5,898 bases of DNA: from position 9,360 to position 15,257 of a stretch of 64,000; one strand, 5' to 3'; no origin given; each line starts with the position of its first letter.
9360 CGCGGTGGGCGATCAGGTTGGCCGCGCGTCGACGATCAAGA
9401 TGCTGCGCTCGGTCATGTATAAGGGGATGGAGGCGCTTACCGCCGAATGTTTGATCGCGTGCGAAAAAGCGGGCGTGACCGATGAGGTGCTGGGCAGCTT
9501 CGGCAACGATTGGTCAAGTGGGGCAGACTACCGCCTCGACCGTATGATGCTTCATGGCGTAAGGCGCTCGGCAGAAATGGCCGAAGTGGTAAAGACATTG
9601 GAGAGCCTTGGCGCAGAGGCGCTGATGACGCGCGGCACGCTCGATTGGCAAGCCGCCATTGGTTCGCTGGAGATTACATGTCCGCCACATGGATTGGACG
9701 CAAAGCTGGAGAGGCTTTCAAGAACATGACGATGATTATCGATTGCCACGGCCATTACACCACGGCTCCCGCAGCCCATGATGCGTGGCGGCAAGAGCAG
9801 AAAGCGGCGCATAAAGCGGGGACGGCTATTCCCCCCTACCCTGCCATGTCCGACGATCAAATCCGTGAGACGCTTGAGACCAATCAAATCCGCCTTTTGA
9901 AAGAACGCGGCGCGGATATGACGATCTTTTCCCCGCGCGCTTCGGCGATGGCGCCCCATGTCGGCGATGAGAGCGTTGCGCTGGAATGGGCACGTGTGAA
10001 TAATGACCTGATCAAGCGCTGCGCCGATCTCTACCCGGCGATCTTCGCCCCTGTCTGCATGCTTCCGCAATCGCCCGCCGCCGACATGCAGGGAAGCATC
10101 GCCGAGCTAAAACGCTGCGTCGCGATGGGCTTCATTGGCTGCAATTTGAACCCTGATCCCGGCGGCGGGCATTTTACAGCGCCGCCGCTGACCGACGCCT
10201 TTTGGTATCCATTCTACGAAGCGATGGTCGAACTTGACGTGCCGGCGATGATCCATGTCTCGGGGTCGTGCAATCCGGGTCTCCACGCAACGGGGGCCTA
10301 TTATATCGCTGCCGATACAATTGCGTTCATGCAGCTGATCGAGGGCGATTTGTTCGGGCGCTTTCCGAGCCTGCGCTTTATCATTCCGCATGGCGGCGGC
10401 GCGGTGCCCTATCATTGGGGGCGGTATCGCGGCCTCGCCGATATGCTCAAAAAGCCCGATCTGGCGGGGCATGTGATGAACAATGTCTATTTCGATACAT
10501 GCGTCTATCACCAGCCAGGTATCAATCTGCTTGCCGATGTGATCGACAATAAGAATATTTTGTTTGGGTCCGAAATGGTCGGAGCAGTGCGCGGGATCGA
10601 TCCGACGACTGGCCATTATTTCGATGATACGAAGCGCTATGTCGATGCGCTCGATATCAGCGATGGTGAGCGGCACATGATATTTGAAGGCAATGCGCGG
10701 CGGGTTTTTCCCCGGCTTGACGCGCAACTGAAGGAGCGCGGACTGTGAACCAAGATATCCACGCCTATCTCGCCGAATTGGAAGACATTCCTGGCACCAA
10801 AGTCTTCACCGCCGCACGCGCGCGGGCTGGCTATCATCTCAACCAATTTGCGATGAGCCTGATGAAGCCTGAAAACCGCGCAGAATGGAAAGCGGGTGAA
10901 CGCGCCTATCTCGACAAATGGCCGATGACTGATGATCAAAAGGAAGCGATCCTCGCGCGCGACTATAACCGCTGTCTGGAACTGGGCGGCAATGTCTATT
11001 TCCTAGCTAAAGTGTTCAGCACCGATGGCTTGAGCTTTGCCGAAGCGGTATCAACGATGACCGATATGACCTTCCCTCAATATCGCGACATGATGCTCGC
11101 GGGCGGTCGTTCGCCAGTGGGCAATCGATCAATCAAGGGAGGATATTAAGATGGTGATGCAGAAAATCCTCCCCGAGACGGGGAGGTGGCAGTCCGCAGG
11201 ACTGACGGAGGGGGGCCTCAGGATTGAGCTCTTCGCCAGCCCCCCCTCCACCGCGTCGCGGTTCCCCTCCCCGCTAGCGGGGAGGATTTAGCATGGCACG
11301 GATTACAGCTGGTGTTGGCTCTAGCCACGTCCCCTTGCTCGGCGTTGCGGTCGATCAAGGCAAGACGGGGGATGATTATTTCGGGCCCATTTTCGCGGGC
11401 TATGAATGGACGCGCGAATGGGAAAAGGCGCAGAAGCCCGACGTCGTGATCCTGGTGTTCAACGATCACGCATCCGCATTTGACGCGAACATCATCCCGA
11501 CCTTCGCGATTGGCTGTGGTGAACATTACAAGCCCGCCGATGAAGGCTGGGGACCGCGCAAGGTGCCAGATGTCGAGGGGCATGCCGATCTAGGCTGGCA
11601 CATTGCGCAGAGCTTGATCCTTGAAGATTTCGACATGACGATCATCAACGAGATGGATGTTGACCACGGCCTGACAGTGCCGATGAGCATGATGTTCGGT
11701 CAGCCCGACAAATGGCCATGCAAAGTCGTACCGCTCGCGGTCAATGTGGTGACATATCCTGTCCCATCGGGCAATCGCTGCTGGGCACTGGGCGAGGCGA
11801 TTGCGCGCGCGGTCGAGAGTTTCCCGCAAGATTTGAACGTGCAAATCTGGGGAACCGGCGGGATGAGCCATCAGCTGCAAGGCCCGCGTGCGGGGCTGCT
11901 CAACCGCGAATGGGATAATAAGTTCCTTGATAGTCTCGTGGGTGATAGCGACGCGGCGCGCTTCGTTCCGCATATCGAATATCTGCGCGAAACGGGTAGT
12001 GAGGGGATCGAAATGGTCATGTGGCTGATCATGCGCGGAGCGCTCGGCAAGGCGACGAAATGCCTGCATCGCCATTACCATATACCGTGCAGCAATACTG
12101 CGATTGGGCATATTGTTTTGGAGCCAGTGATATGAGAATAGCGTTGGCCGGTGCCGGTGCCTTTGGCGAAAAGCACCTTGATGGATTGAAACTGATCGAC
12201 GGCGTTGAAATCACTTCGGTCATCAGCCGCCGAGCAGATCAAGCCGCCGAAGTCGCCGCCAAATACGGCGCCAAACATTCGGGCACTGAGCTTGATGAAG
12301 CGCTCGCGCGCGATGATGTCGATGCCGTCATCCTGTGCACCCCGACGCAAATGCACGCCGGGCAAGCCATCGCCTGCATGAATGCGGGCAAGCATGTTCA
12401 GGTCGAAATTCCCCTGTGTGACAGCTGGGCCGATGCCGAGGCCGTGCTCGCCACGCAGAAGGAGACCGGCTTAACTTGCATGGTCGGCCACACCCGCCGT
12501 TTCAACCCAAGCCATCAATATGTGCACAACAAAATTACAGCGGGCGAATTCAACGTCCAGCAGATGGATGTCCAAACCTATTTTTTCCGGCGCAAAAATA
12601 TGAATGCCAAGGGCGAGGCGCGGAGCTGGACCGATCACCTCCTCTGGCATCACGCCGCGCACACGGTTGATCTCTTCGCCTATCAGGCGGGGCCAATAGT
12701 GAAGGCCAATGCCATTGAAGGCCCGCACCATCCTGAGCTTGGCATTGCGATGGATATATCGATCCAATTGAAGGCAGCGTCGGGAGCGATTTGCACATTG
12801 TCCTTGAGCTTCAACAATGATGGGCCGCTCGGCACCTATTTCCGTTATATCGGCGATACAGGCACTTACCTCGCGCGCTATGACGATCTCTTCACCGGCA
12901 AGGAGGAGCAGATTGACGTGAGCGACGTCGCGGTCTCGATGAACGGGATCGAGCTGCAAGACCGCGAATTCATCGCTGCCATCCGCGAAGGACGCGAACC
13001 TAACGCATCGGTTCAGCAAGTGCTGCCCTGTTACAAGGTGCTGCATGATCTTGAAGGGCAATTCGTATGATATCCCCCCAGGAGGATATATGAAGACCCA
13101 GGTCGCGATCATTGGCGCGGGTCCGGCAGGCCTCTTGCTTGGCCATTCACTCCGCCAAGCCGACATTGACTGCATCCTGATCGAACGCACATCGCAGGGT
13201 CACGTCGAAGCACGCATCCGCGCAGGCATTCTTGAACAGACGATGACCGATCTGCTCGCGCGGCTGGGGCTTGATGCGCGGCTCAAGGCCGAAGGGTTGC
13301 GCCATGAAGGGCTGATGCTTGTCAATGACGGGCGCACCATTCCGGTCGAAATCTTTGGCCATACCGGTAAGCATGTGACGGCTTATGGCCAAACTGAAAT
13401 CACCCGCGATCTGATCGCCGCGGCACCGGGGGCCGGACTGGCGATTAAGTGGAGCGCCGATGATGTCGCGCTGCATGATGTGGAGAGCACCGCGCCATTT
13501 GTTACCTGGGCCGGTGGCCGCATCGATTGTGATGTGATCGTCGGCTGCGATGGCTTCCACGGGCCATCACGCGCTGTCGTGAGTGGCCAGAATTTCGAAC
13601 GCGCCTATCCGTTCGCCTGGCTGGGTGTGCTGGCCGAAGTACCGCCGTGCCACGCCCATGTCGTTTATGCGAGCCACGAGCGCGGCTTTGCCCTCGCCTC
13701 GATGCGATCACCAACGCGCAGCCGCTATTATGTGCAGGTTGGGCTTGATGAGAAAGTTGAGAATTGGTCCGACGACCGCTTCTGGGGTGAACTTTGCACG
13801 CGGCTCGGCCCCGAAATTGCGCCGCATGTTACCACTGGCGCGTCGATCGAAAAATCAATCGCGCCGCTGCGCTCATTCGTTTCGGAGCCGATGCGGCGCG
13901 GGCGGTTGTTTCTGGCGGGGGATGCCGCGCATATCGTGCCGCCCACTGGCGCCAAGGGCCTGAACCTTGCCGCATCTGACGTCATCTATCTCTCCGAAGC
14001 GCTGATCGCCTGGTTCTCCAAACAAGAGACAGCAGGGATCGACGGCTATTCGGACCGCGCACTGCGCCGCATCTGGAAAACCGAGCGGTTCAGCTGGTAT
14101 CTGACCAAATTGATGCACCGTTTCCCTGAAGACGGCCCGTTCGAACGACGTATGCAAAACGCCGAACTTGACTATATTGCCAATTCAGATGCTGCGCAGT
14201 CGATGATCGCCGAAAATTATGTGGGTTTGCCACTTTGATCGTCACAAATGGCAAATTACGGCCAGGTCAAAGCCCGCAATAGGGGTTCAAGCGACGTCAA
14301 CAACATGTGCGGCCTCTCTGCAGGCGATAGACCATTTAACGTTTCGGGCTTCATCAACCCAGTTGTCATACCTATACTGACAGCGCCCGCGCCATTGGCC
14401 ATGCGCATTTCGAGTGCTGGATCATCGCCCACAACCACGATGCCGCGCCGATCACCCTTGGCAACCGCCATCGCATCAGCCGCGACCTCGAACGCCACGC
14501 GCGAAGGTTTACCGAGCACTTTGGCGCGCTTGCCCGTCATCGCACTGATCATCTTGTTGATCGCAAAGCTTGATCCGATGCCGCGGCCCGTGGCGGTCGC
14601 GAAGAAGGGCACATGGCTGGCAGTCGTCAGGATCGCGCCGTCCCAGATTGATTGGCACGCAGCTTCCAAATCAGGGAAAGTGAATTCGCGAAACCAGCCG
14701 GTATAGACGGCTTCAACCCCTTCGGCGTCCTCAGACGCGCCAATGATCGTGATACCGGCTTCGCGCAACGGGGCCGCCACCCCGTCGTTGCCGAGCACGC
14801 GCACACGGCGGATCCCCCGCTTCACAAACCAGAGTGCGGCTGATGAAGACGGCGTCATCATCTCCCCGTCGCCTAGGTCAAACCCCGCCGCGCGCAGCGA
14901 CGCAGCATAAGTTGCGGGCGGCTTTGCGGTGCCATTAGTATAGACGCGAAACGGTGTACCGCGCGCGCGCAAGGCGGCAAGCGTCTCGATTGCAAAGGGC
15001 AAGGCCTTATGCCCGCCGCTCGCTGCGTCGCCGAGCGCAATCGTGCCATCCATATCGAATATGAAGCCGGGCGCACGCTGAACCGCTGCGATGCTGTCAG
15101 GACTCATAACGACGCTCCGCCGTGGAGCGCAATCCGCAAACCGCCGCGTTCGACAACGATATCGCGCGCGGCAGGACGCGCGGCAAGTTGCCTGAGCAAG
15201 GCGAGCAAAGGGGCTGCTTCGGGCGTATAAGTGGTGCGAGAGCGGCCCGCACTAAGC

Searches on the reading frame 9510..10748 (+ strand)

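Call 39: search_protein_families(library=ncbifam, proteins=[window:9510-10748:+], max_evalue=0.00001)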
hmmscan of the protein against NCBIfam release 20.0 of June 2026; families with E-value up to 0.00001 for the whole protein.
window:9510-10748:+ (412 aa): 0 families

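Call 48: search_protein_families(library=ncbifam, proteins=[window:9510-10748:+], max_evalue=1e-10)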
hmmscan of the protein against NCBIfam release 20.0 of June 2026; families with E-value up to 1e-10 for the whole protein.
window:9510-10748:+ (412 aa): 0 families

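Call 82: search_protein_families(library=pfam, proteins=[window:9510-10748:+], max_evalue=0.00001)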
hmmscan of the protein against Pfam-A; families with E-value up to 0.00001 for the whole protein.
window:9510-10748:+ (412 aa): 1 family
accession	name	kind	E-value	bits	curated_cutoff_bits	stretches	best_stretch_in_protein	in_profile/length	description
PF04909.20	Amidohydro_2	-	1.8e-55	189.2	26.4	1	77-401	1-288/289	Amidohydrolase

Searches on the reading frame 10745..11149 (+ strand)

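Call 82: search_protein_families(library=pfam, proteins=[window:10745-11149:+], max_evalue=0.00001)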
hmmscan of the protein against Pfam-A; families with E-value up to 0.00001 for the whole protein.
window:10745-11149:+ (134 aa): 1 family
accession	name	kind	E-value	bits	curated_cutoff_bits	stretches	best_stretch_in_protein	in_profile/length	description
PF07746.16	LigA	-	2.5e-32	111.3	25.3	1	32-117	1-86/87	Aromatic-ring-opening dioxygenase LigAB, LigA subunit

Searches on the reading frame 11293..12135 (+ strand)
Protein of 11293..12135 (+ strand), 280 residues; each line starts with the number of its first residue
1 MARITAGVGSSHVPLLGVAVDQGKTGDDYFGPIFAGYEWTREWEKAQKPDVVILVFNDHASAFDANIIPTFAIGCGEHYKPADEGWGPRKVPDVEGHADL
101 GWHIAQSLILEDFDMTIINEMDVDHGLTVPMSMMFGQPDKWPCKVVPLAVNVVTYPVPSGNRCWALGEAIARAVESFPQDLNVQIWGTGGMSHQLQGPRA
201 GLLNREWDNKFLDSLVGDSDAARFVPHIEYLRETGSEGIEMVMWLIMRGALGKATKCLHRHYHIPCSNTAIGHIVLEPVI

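Call 39: search_protein_families(library=ncbifam, proteins=[window:11293-12135:+], max_evalue=0.00001)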
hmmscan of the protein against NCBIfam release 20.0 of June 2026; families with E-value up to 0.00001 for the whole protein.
window:11293-12135:+ (280 aa): 10 families
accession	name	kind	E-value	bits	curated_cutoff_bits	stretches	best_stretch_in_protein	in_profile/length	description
NF009903.0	PRK13366.1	subfamily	6.7e-162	537.5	317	1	1-278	1-283/284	class III extradiol dioxygenase subunit beta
NF009912.0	PRK13372.1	equivalog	3.8e-134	447.9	837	1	2-277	149-441/443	protocatechuate 4,5-dioxygenase subunit alpha/beta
NF009902.0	PRK13365.1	subfamily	2.6e-98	328.7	299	1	1-278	1-277/298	class III extradiol dioxygenase family protein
NF009901.0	PRK13364.1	subfamily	8.2e-98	326.9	290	1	1-278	1-277/279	class III extradiol dioxygenase family protein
NF009904.0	PRK13367.1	equivalog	1.4e-94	317.5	412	1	1-277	1-276/426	gallate dioxygenase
NF009910.0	PRK13370.1-4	equivalog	1.1e-23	83.9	291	1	6-195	4-181/312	3-carboxyethylcatechol 2,3-dioxygenase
NF009909.0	PRK13370.1-3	subfamily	8.3e-23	81.2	286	1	10-194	8-178/286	3-carboxyethylcatechol 2,3-dioxygenase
NF009908.0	PRK13370.1-2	equivalog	2.6e-21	76.4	467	1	41-194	35-180/314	3-carboxyethylcatechol 2,3-dioxygenase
NF009913.0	PRK13373.1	equivalog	7.8e-19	68.1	462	1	1-193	1-192/344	putative dioxygenase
NF009907.0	PRK13370.1-1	equivalog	1.3e-18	67.1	549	1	11-217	9-199/314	3-carboxyethylcatechol 2,3-dioxygenase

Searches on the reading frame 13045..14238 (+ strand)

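Call 39: search_protein_families(library=ncbifam, proteins=[window:13045-14238:+], max_evalue=0.00001)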
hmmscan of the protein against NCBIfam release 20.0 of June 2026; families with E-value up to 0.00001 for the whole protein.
window:13045-14238:+ (397 aa): 40 families (the best 25 are shown)
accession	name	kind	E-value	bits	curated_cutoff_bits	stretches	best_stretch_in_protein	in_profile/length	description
TIGR02360.1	pbenz_hydroxyl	equivalog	2.5e-169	563.2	538.7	1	16-397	1-390/390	4-hydroxybenzoate 3-monooxygenase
NF006091.0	PRK08243.1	subfamily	4.5e-163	542.6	351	1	16-397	1-390/393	4-hydroxybenzoate 3-monooxygenase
NF004829.0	PRK06183.1-3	subfamily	6.3e-22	78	390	1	17-375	8-378/520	bifunctional 3-(3-hydroxy-phenyl)propionate/3-hydroxycinnamic acid hydroxylase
NF033145.1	rif_monoox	equivalog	1.5e-19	70.3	800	2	19-177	2-158/472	rifampin monooxygenase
TIGR01988.1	Ubi-OHases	subfamily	2.2e-19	69.5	224.65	1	20-350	2-338/387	ubiquinone biosynthesis hydroxylase, UbiH/UbiF/VisC/COQ6 family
NF004780.0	PRK06126.1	subfamily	1.4e-18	66.5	445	2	276-322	294-340/552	hypothetical protein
NF005313.0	PRK06847.1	subfamily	1.5e-18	67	372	1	18-350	5-344/375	hypothetical protein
NF005691.0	PRK07494.1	equivalog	9.1e-17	60.7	459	1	17-322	8-317/404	UbiH/UbiF family hydroxylase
NF004831.0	PRK06183.1-5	equivalog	9.3e-17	60.6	546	2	159-322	157-317/568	bifunctional 3-(3-hydroxy-phenyl)propionate/3-hydroxycinnamic acid hydroxylase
NF005303.0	PRK06834.1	subfamily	2.4e-15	56.1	625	1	17-318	3-297/488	hypothetical protein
NF004832.0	PRK06184.1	subfamily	1e-14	54.2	476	1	280-313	278-311/506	hypothetical protein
NF000343.1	rif_mono_Iri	exception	1.3e-14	54.1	950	1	281-324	266-309/479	rifampin monooxygenase Iri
NF005612.0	PRK07364.1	equivalog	4e-14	51.9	487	1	237-331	248-339/415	FAD-dependent hydroxylase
NF006092.0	PRK08244.1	equivalog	4.1e-14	52.1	644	1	281-324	267-310/494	monooxygenase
TIGR01984.1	UbiH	equivalog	9.8e-14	50.9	392.2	1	20-324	2-314/382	2-octaprenyl-6-methoxyphenyl hydroxylase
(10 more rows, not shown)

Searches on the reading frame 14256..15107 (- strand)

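Call 39: search_protein_families(library=ncbifam, proteins=[window:14256-15107:-], max_evalue=0.00001)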
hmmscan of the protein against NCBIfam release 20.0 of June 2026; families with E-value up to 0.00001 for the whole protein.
window:14256-15107:- (283 aa): 6 families
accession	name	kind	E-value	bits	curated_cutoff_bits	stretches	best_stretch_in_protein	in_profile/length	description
TIGR01460.1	HAD-SF-IIA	subfamily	5.8e-22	78.7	100.15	1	15-250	1-246/246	HAD-IIA family hydrolase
NF053752.1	TK1734_fam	exception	9.3e-18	64.4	475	1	14-278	2-257/260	2-phosphoglycolate phosphatase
TIGR01452.1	PGP_euk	subfamily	4.8e-17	62.3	201.95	1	12-254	2-253/279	phosphoglycolate/pyridoxal phosphate family phosphatase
TIGR01457.1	HAD-SF-IIA-hyp2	hypoth_equivalog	3.5e-15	56.2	247.65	1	14-261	3-236/249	TIGR01457 family HAD-type hydrolase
TIGR01458.1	HAD-SF-IIA-hyp3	hypoth_equivalog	2.6e-13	49.9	175.95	1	14-255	3-231/257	TIGR01458 family HAD-type hydrolase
NF007762.0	PRK10444.1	equivalog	2.8e-08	33.6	368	1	33-253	18-226/250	HAD-IIA family hydrolase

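Call 82: search_protein_families(library=pfam, proteins=[window:14256-15107:-], max_evalue=0.00001)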
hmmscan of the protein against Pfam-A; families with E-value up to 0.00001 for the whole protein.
window:14256-15107:- (283 aa): 2 families
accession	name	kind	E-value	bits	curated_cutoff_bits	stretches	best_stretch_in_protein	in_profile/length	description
PF13344.12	Hydrolase_6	-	7e-20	71.4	27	1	15-119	1-100/101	Haloacid dehalogenase-like hydrolase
PF13242.12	Hydrolase_like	-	3.2e-10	40.2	22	1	197-274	1-73/75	HAD-hyrolase-like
